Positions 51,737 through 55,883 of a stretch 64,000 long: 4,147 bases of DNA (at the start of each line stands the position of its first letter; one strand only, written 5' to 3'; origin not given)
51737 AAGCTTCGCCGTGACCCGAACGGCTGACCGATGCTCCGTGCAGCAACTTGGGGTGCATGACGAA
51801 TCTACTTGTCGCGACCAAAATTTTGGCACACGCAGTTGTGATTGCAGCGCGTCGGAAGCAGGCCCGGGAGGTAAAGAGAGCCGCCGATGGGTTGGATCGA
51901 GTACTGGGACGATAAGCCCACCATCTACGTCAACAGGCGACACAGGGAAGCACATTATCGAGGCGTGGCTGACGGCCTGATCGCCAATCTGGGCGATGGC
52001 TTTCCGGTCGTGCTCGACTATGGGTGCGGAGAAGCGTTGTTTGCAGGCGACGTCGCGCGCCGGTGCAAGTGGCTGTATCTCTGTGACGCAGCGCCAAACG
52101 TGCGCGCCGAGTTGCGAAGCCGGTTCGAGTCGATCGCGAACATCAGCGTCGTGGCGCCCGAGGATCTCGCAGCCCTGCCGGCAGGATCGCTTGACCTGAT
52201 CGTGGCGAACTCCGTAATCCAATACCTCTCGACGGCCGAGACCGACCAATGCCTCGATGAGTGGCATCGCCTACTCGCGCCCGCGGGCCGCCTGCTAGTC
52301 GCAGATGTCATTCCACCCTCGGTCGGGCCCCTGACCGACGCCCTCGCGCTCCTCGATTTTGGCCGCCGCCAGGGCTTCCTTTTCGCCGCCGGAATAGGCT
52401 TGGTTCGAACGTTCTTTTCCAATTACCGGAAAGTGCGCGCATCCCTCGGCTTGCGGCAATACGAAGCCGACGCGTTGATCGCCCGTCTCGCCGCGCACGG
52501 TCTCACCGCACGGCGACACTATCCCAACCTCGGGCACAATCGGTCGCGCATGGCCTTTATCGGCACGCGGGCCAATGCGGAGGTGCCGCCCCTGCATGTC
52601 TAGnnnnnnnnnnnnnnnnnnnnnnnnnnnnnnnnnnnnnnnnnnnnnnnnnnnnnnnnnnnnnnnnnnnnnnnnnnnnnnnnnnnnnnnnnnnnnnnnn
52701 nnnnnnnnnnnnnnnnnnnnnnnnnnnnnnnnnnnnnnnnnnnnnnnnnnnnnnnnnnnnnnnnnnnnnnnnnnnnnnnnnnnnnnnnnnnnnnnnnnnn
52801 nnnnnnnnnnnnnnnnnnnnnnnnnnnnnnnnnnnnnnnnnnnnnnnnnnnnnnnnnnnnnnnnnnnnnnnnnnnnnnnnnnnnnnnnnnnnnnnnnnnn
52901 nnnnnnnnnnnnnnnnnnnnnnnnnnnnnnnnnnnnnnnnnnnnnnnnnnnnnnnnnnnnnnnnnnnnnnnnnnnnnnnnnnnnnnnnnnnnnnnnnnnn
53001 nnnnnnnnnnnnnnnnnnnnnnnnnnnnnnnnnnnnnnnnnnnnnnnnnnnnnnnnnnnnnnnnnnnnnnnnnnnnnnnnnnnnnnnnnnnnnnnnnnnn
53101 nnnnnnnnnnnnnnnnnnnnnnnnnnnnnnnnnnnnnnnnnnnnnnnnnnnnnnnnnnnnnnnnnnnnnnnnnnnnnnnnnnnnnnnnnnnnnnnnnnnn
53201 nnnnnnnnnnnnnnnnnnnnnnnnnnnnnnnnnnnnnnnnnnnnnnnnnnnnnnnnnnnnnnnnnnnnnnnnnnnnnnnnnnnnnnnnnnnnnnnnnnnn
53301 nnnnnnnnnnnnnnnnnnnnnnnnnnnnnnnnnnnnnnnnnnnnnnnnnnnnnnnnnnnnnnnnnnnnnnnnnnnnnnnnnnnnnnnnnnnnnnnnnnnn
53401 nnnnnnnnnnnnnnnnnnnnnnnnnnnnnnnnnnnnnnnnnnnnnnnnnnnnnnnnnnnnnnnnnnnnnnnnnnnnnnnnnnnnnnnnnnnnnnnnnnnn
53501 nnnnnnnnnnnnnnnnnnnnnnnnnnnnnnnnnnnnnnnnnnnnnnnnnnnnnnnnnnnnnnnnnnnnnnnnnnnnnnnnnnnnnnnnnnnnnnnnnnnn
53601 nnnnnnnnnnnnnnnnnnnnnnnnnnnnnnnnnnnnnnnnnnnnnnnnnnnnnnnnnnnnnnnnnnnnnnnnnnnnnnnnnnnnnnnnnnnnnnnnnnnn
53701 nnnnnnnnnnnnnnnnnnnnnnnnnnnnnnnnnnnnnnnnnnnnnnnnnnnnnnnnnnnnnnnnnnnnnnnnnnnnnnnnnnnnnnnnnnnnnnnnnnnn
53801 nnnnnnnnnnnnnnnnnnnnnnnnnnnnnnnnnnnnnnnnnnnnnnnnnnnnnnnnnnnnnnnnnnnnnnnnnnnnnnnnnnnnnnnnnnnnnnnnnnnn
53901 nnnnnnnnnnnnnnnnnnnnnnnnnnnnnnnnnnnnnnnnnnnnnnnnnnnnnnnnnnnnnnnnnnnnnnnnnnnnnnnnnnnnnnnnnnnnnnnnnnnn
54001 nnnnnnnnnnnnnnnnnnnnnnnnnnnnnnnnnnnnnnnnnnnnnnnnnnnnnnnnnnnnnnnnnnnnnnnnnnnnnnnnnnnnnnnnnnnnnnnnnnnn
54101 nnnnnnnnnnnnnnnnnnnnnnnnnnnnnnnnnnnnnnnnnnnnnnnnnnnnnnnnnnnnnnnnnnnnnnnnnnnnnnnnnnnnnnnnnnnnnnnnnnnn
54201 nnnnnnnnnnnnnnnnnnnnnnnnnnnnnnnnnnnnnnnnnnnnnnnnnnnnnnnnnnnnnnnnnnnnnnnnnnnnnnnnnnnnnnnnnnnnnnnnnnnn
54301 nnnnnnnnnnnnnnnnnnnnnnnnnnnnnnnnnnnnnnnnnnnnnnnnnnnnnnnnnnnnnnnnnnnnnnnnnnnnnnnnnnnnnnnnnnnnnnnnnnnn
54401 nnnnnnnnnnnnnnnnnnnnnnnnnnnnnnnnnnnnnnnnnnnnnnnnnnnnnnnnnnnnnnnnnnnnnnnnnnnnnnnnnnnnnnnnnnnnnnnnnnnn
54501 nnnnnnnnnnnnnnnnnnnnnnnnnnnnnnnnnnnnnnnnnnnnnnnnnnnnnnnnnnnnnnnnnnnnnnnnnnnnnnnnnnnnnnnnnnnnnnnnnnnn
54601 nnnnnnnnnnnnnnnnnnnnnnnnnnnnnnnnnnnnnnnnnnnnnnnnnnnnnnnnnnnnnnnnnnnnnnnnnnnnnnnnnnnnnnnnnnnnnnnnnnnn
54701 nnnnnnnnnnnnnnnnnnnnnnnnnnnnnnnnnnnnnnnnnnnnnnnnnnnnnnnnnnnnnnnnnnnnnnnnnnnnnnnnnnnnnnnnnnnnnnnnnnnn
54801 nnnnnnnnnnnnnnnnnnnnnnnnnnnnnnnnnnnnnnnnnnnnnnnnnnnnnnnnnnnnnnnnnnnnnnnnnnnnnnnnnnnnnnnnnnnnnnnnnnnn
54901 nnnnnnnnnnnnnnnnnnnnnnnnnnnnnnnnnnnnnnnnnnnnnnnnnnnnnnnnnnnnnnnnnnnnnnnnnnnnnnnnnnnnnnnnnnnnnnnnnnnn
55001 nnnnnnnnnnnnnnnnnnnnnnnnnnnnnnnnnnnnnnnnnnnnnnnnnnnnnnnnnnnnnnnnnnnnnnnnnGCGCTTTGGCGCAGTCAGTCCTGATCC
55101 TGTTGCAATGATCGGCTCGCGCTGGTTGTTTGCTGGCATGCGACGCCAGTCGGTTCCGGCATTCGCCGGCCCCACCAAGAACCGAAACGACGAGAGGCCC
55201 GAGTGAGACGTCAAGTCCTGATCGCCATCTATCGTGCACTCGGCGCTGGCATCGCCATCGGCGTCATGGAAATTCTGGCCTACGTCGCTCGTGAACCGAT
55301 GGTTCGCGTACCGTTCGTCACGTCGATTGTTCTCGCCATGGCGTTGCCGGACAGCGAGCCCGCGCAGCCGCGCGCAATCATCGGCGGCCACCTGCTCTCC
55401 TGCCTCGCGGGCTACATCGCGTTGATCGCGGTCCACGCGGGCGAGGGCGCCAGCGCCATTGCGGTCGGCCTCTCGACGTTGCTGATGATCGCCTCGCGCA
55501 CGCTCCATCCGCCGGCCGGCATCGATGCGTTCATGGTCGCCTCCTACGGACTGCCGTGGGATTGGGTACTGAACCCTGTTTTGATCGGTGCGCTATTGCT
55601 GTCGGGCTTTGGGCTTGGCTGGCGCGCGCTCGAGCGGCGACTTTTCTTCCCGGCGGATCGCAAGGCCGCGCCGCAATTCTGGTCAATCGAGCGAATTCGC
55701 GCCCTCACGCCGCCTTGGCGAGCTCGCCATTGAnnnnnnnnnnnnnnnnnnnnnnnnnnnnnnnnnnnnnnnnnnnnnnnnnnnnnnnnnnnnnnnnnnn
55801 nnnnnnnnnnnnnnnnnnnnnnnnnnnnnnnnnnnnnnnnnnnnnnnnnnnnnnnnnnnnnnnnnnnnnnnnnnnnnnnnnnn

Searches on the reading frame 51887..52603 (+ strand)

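Call 58: search_protein_families(library=ncbifam, proteins=[window:51887-52603:+], max_evalue=0.00001)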
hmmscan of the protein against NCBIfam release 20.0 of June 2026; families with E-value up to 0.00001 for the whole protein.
window:51887-52603:+ (238 aa): 5 families
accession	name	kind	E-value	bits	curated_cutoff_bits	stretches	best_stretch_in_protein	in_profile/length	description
NF043040.1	corrin_prot_MT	hypoth_equivalog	7.1e-10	38.7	180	1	41-145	44-154/216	corrinoid protein-associated methyltransferase CpaM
NF041650.1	nod_mtase_NodS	equivalog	3.1e-08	33.5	300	1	42-138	42-139/190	nodulation methyltransferase NodS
TIGR02072.1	BioC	equivalog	3.9e-08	33.4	184.95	1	27-154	19-148/244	malonyl-ACP O-methyltransferase BioC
NF047649.1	MTase_UXPK_star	exception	7.5e-08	31.7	460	1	41-142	80-185/283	methyltransferase/UXPK-star double selenoprotein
NF045667.1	MTase_DVU1556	equivalog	4.5e-07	29.5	155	1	42-142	26-123/213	DVU_1556 family methyltransferase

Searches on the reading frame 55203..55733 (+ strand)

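Call 70: search_protein_families(library=pfam, proteins=[window:55203-55733:+], max_evalue=0.00001)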
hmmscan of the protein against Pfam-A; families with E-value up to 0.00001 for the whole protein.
window:55203-55733:+ (176 aa): 1 family
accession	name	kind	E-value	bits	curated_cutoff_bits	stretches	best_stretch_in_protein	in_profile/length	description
PF04982.19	TM_HPP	-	3e-28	98.8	27.2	1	5-145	6-153/157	HPP, transmembrane region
